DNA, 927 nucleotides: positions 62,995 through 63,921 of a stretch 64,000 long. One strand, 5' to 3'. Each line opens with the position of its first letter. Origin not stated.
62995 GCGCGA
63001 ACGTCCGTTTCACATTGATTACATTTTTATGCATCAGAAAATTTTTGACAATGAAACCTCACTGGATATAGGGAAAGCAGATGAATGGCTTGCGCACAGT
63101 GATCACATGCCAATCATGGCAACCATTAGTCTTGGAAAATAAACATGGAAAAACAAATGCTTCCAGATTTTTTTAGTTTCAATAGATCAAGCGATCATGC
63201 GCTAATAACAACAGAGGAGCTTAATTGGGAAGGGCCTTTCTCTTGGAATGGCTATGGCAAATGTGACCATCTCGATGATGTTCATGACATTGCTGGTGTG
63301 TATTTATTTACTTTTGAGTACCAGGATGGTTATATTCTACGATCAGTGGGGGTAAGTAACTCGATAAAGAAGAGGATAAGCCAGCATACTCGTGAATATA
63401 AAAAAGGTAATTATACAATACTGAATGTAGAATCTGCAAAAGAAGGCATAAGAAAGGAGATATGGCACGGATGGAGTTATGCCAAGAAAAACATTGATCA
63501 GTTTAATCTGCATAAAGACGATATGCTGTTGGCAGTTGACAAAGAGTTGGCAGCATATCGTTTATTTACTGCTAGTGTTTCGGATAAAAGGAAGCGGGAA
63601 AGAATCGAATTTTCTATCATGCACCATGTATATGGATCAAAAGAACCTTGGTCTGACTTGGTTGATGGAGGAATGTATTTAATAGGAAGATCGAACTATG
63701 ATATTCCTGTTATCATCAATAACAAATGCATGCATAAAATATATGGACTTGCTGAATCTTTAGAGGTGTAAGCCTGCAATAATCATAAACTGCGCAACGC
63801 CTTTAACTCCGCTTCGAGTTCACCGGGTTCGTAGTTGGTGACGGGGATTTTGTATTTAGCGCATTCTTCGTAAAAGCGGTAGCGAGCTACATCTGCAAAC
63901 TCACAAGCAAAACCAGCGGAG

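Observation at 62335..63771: AT-rich two-gene islet (EEP-family nuclease plus GIY-YIG-like protein) after rtcB, demarcated by a strong hairpin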

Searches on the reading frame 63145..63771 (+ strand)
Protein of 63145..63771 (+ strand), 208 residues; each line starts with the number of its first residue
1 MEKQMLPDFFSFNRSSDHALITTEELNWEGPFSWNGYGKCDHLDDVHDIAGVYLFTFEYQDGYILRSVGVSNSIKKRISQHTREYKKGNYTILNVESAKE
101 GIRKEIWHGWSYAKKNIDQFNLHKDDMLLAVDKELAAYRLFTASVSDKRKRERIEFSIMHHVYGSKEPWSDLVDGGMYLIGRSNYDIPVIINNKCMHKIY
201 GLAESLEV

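Call 4: search_protein_families(library=pfam, proteins=[window:63145-63771:+], max_evalue=1)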
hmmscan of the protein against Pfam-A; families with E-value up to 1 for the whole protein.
window:63145-63771:+ (208 aa): 3 families
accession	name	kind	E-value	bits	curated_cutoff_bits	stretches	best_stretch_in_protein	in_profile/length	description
PF01541.30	GIY-YIG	-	0.0084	16.8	22.6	1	51-109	3-54/78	GIY-YIG catalytic domain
PF12936.12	Kri1_C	-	0.038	14.6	25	1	101-138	17-54/89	KRI1-like family C-terminal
PF05700.16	BCAS2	-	0.16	12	24.5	0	73-107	163-197/206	Breast carcinoma amplified sequence 2 (BCAS2)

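Call 5: search_protein_families(library=padloc, proteins=[window:63145-63771:+], max_evalue=1)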
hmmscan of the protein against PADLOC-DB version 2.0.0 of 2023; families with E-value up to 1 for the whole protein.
window:63145-63771:+ (208 aa): 2 families
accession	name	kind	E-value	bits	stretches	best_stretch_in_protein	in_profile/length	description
PDLC03975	UzuA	-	0.00073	17.3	1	41-86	148-190/277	-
PDLC04923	PDC-S14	-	0.023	11.7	1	19-87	38-108/320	-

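Call 6: search_protein_families(library=ncbifam, proteins=[window:63145-63771:+], max_evalue=1)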
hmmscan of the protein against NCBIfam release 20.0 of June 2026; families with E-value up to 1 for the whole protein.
window:63145-63771:+ (208 aa): 0 families

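Call 7: find_homologous_proteins(query=window:63145-63771:+)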
Query window:63145-63771:+ (208 aa): 225 proteins with E <= 0.001 among 321 candidates; the best 120 are listed.
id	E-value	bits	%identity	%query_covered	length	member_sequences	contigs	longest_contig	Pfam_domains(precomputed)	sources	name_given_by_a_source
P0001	2.0e-139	480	100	100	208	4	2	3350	-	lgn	-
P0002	1.0e-114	399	83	100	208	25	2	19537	-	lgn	-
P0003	7.6e-84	299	65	99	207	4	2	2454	-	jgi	jgi:hypothetical protein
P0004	9.4e-84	298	65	99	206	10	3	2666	-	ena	-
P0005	1.3e-83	298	62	99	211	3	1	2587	-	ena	-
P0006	3.9e-83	296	63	98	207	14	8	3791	-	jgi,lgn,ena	jgi:hypothetical protein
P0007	6.0e-83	296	62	99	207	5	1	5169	-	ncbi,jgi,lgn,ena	-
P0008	6.5e-83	295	64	99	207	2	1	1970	-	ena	-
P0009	6.6e-83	295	62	98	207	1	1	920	-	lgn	-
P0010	1.1e-82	295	62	99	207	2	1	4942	-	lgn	-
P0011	2.0e-82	294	62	99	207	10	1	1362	-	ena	-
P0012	4.1e-82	293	62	98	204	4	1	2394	-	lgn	-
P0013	1.0e-81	292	60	99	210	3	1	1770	-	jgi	-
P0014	2.4e-81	290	63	99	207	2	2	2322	-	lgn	-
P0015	6.7e-81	289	63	99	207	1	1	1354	-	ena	-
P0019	5.9e-80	286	59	99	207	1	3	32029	-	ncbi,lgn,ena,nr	ncbi:hypothetical protein [Desulforamulus aeronauticus]|nr:hypothetical protein [Desulforamulus aero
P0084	7.0e-73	263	56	99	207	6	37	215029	-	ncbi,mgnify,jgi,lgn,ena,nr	ncbi:MAG: hypothetical protein ACOX21_04080 [Bacillota bacterium]|mgnify:CR=1 FL=1|jgi:hypothetical 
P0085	1.1e-72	262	56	99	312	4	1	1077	-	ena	-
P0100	3.3e-68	247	54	99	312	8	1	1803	-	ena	-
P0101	3.4e-68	247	55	100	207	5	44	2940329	-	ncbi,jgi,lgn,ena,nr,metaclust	ncbi:MAG: hypothetical protein GX370_00535 [Clostridia bacterium]|jgi:hypothetical protein|nr:hypoth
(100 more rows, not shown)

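Call 9: find_encoding_contigs(protein=P0002, flank=6000, max_places=3)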
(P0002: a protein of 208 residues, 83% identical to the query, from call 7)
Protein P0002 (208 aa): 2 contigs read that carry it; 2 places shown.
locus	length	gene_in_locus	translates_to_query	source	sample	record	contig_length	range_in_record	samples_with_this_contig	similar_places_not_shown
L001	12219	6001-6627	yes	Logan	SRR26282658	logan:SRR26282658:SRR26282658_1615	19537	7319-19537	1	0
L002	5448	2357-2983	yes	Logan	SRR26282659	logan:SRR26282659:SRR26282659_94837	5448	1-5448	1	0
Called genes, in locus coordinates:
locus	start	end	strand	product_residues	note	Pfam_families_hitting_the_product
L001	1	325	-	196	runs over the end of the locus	PF00702:Hydrolase, PF12710:HAD, PF13419:HAD_2, PF13242:Hydrolase_like (weak)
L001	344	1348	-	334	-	-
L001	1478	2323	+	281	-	PF11927:HODM_asu-like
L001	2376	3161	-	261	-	-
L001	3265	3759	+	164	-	PF08239:SH3_3 (faint)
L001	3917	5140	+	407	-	PF01139:RtcB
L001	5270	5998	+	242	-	PF03372:Exo_endo_phos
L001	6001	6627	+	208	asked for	-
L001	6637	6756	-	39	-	PF03683:UPF0175 (weak)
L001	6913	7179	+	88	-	PF04221:RelB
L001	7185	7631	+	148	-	PF01850:PIN (weak)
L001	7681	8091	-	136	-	-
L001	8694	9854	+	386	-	PF01145:Band_7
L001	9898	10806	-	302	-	PF00892:EamA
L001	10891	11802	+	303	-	PF00126:HTH_1, PF03466:LysR_substrate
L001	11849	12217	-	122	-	?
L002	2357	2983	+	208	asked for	-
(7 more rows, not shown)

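Call 10: find_encoding_contigs(protein=P0001, flank=6000, max_places=3)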
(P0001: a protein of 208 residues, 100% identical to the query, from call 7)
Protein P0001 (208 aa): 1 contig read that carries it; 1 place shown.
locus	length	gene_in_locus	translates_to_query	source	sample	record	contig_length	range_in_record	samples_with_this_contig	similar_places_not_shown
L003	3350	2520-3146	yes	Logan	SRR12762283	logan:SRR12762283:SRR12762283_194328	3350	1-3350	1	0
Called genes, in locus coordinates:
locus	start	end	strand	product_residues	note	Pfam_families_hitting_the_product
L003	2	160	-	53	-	?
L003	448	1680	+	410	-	PF01139:RtcB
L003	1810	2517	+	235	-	PF03372:Exo_endo_phos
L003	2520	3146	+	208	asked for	-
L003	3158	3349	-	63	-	?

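Call 11: find_encoding_contigs(protein=P0019, flank=6000, max_places=3)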
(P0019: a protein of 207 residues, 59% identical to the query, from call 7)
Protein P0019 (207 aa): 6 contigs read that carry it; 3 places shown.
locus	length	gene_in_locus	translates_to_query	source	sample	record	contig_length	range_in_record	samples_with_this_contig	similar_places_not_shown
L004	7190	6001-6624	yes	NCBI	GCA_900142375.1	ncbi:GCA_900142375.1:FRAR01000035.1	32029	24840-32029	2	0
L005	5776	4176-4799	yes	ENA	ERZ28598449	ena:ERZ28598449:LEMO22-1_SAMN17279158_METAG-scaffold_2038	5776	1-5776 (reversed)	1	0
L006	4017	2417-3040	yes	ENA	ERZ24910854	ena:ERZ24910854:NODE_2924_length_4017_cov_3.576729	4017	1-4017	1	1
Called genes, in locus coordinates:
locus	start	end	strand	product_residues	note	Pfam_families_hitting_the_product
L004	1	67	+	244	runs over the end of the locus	PF00005:ABC_tran, PF13304:AAA_21 (weak)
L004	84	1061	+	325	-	PF04055:Radical_SAM, PF13353:Fer4_12, PF06463:Mob_synth_C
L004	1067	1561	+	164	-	PF01967:MoaC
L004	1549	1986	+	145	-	PF03473:MOSC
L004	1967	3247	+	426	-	PF03205:MobB, PF00899:ThiF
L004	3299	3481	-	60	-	-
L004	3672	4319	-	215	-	-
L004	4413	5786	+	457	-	PF01938:TRAM, PF05958:tRNA_U5-meth_tr, PF02475:TRM5-TYW2_MTfase (weak), PF13649:Methyltransf_25 (weak), PF13847:Methyltransf_31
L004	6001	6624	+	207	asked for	-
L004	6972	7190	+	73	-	PF05598:DUF772 (weak)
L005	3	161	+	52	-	?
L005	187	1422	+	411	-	PF03205:MobB, PF00899:ThiF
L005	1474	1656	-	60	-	-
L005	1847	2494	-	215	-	-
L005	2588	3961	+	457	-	PF01938:TRAM, PF05958:tRNA_U5-meth_tr, PF02475:TRM5-TYW2_MTfase (weak), PF13649:Methyltransf_25 (weak), PF13847:Methyltransf_31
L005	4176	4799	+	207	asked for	-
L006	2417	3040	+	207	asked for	-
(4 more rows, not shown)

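Call 15: find_related_loci(query=A1, collection=genome_contigs, flank=6000)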
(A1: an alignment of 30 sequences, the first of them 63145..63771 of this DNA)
Query A1 (208 aa) in genome_contigs; peptide patterns used: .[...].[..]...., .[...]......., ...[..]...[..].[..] (x = any residue, [..] = any of these).
266 stretches matched a pattern; 75 encode a relative of the query (tblastn E <= 1e-3); 74 distinct loci.
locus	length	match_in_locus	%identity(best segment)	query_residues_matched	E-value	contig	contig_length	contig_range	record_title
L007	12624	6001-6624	83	1-208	9e-119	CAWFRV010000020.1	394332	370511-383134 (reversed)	MAG: uncultured Gammaproteobacteria bacterium isolate MFD00905.bin.3.287 genome assembly, contig: contig_607, whole geno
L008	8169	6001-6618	64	3-208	2e-87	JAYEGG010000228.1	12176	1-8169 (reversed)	MAG: Methanobacteriota archaeon isolate MAG252 MAG252_228, whole genome shotgun sequence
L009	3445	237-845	63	6-208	4e-88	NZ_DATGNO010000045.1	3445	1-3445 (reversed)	MAG: Xanthomarina sp. isolate SMAG_U10345 k141_1513352, whole genome shotgun sequence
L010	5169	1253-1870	62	3-208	2e-87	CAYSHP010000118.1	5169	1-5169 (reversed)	MAG TPA_asm: uncultured Halanaerobiales bacterium isolate binchicken_co218_284 genome assembly, contig: NODE_21141_lengt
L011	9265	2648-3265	62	3-208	4e-85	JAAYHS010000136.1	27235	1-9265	MAG: Bacillota bacterium isolate AS09scLD_40 188361_AS09, whole genome shotgun sequence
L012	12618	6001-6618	60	3-208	6e-85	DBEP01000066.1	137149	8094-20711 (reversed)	MAG TPA_asm: Lachnoclostridium sp. UBA903 UBA903_contig_6666, whole genome shotgun sequence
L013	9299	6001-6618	59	3-208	1e-84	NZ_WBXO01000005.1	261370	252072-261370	Heliorestis acidaminivorans strain DSM 24790 NODE_5_length_261370_cov_21.2824, whole genome shotgun sequence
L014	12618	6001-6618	60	3-208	2e-84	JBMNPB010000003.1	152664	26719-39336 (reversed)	MAG: bacterium isolate SBF912SR1HQ0025 scaffold_202_c1, whole genome shotgun sequence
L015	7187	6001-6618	59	3-208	5e-84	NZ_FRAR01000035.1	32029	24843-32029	Desulforamulus aeronauticus DSM 10349, whole genome shotgun sequence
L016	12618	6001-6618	59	3-208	8e-83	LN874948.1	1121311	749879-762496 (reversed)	Clostridiales bacterium mt11 genome assembly Mediannikovella massiliensis, scaffold scaffold00016, whole genome shotgun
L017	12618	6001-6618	56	3-208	7e-82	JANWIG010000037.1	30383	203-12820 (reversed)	MAG: Thermoactinomycetaceae bacterium isolate CRAIB_MAG35 c_000000068903, whole genome shotgun sequence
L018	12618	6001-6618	58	3-208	5e-81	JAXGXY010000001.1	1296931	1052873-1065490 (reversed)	MAG: Christensenellales bacterium isolate AnMBR.bin500 bin500_1, whole genome shotgun sequence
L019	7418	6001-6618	58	3-208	3e-80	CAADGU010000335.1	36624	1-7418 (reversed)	uncultured Chloroflexi bacterium isolate CFX4.fa.gz genome assembly, contig: k127_948183, whole genome shotgun sequence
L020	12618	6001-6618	58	3-208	6e-80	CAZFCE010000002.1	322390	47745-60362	MAG TPA_asm: uncultured Caldilineaceae bacterium isolate binchicken_co20_290 genome assembly, contig: NODE_44_length_322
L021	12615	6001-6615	57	4-208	1e-78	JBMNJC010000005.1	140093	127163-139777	MAG: Caldicoprobacterales bacterium isolate SBF912LR0HQ0092 contig_31762, whole genome shotgun sequence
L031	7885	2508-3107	49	9-208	2e-69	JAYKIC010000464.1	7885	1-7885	MAG: Leptolyngbyaceae cyanobacterium isolate 318773 NODE_40837422, whole genome shotgun sequence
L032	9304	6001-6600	49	9-208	9e-67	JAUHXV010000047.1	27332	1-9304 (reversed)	MAG: Bacteroidia bacterium isolate 3_bin.24 NODE_2246_length_27332_cov_1.270134, whole genome shotgun sequence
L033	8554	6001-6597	50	10-208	6e-66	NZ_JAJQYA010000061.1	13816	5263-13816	Membranihabitans marinus strain CZ-AZ5 NODE_61_length_13816_cov_112.116675, whole genome shotgun sequence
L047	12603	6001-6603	43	10-208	1e-51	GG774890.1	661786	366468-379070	Bacteroidetes oral taxon 274 str. F0058 genomic scaffold supercont1.2, whole genome shotgun sequence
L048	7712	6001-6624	43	3-208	2e-51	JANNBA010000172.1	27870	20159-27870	MAG: Bacteroidota bacterium isolate OTE_78_metabat_382 OTE_78_k141_1398957, whole genome shotgun sequence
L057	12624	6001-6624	44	6-208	2e-54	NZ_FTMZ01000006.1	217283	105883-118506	Sphaerotilus natans strain ATCC 13338, whole genome shotgun sequence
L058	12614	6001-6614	44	4-208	9e-51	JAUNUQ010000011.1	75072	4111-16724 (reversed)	MAG: Tissierellia bacterium isolate S5R_St_5 NODE_119_length_75072_cov_7.419425, whole genome shotgun sequence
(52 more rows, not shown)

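Call 18: predict_structure(alignment_id=A1)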
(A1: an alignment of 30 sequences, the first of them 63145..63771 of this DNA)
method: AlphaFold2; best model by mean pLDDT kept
length: 208 residues; sequences in the alignment: 30
mean_pLDDT: 87.1   pTM: 0.84
mean pLDDT of the five models: 87.1, 86.1, 85.6, 84.9, 79.6
residues with pLDDT >= 90: 129; 70-90: 54; 50-70: 21; < 50: 4
segments of 3 or more residues with pLDDT < 50: 1-4
pLDDT, mean of each block of 10 residues (from residue 1): 50 83 96 86 90 93 92 95 93 90 88 90 96 95 95 91 82 65 72 95 92
secondary structure, 60 per line:
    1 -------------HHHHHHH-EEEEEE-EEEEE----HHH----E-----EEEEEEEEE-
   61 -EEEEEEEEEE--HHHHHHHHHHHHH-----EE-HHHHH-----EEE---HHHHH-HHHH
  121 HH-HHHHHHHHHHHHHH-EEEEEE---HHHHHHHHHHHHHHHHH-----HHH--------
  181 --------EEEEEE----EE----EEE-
elements in order: H14-20 E22-27 E29-33 E51-59 E62-71 H74-86 H95-99 E105-107 H111-115 H117-122 H124-137 E139-144 H148-164 E189-194 E205-207

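Call 28: search_solved_structures(query=A1, max_evalue=1)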
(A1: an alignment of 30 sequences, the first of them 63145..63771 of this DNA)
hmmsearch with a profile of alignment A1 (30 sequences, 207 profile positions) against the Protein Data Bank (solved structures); distinct sequences matched with E-value up to 1: 0.

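Call 29: search_protein_families(library=phrogs, proteins=[window:63145-63771:+], max_evalue=0.1)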
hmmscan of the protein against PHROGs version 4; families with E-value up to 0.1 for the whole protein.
window:63145-63771:+ (208 aa): 0 families

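Call 33: search_protein_families(library=pfam, alignment_id=A3, max_evalue=0.001)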
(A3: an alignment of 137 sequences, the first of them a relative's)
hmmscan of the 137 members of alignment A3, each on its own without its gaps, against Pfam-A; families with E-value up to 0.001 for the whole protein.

A. member 1, L001:5270-5995:+ (242 aa): 1 family
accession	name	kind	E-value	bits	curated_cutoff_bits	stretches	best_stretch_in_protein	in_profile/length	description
PF03372.29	Exo_endo_phos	-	2.8e-10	40.7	24.5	1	4-209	1-212/225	Endonuclease/Exonuclease/phosphatase family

B. families by the number of members that match (of 137 scanned): 129 families (the first 25 are shown)
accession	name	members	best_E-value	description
PF03372.29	Exo_endo_phos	10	3e-11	Endonuclease/Exonuclease/phosphatase family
PF22507.2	DUF6994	3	1.8e-88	Family of unknown function (DUF6994)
PF00589.27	Phage_integrase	3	2e-39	Phage integrase family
PF01546.33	Peptidase_M20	3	4.6e-27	Peptidase family M20/M25/M40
PF07687.19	M20_dimer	3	2.7e-19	Peptidase dimerisation domain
PF13649.12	Methyltransf_25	3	3.5e-12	Methyltransferase domain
PF13847.12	Methyltransf_31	3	8.4e-12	Methyltransferase domain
PF03168.19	LEA_2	3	2.4e-08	Late embryogenesis abundant protein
PF04229.20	GrpB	2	8.3e-50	GrpB protein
PF03683.19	UPF0175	2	9e-16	Uncharacterised protein family (UPF0175)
PF08242.18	Methyltransf_12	2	4.1e-14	Methyltransferase domain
PF01381.28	HTH_3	2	4.7e-13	Helix-turn-helix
PF06831.19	H2TH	2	5.5e-12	Formamidopyrimidine-DNA glycosylase H2TH domain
PF08241.18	Methyltransf_11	2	3.1e-10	Methyltransferase domain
PF13240.11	Zn_Ribbon_1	2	1.7e-07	zinc-ribbon domain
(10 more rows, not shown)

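Call 38: find_related_loci(query=A1, collection=viral_contigs, flank=5000)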
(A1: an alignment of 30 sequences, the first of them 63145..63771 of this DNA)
Query A1 (208 aa) in viral_contigs; peptide patterns used: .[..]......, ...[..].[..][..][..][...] (x = any residue, [..] = any of these).
19 stretches matched a pattern, but none encodes a relative of the query by tblastn (E <= 1e-3).

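Call 39: search_dna_similar(query=window:63145-63771:+, collection=plasmids, mode=protein, max_evalue=0.001)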
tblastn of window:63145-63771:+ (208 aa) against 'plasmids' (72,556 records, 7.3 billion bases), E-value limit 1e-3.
No match.

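Call 40: search_dna_similar(query=window:63145-63771:+, collection=phages, mode=protein, max_evalue=0.001)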
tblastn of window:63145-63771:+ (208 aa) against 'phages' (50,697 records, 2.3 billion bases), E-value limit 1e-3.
No match.

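Call 46: search_protein_families(library=padloc, alignment_id=A3, max_evalue=0.00001)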
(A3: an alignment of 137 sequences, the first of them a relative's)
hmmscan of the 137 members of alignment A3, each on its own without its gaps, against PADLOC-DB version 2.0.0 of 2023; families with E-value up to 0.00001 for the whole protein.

A. member 1, L001:5270-5995:+ (242 aa): 0 families

B. families by the number of members that match (of 137 scanned): 71 families (the first 25 are shown)
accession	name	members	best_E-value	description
PDLC04134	mad2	4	3.2e-59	mads_2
PDLC05075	PDC-S70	2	8.6e-13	-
PDLC03026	MTase_I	1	1.2e-191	Type I methyltransferase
PDLC04824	PDC-S02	1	1.1e-143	-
PDLC04799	PDC-S02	1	2.2e-134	-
PDLC05067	PDC-S69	1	2.7e-92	-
PDLC03021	MTase_I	1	5.4e-88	Type I methyltransferase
PDLC05041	PDC-S57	1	1.5e-72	-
PDLC03974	UzuA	1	9.1e-62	-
PDLC03025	MTase_I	1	3.1e-52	Type I methyltransferase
PDLC03973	UzuA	1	4.1e-52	-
PDLC03815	RTasDUF1848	1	5.1e-47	DRT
PDLC04899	PDC-S07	1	2.7e-46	-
PDLC03027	MTase_I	1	4e-41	Type I methyltransferase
PDLC03035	MTase_I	1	4.1e-40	Type I methyltransferase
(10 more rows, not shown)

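Call 59: search_protein_representatives(alignment_id=A1)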
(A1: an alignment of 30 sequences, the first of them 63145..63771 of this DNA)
Query: 30 sequences, 207 profile positions. Proteins with E-value up to 0.001 (for the whole library): 647; up to 1e-10: 313; up to 1e-30: 54. The best 150 are listed.
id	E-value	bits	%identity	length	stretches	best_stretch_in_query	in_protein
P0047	7.2e-107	371.9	-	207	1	1-207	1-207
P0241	1.2e-82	292.8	-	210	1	6-207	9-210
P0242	3.9e-79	281.3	-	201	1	8-207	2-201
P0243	2.4e-77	275.4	-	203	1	7-207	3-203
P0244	2.2e-70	252.7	-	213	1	6-206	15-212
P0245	7.5e-65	234.6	-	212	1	1-207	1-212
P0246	9.5e-55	201.6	-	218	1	6-194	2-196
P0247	8.0e-54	198.6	-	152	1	1-143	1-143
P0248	1.7e-52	194.3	-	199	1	8-207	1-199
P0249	2.2e-52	193.9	-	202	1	23-203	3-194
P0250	6.7e-51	189.1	-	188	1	25-205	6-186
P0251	7.0e-50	185.7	-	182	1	24-207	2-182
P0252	7.3e-50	185.7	-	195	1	23-207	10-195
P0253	1.3e-47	178.3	-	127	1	92-207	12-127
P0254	2.3e-47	177.5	-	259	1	22-207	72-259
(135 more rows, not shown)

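Call 64: search_protein_families(library=pfam, proteins=[L013:6737-7015:+, L032:5145-5972:+, L031:2096-2380:+, P0085], max_evalue=0.1)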
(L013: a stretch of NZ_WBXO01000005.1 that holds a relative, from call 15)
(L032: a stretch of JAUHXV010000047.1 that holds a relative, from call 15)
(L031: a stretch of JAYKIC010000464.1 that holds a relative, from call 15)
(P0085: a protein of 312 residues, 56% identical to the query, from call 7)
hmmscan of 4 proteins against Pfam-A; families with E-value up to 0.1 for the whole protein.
L013:6737-7015:+ (93 aa): 0 families

L032:5145-5972:+ (276 aa): 3 families
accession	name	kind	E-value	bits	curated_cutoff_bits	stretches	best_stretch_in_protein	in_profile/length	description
PF01541.30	GIY-YIG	-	0.00014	22.5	22.6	1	184-273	2-77/78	GIY-YIG catalytic domain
PF14250.11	AbrB-like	-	0.0081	16.7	25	1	184-209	28-53/70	AbrB-like transcriptional regulator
PF19835.5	SegE_GIY-YIG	-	0.011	16.5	25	0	186-254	20-95/123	Putative endonuclease segE, GIY-YIG domain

L031:2096-2380:+ (95 aa): 1 family
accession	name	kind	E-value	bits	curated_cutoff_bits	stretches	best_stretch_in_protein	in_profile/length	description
PF01555.25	N6_N4_Mtase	-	0.054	13.9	26.7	1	6-87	39-113/221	DNA methylase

P0085 (312 aa): 0 families
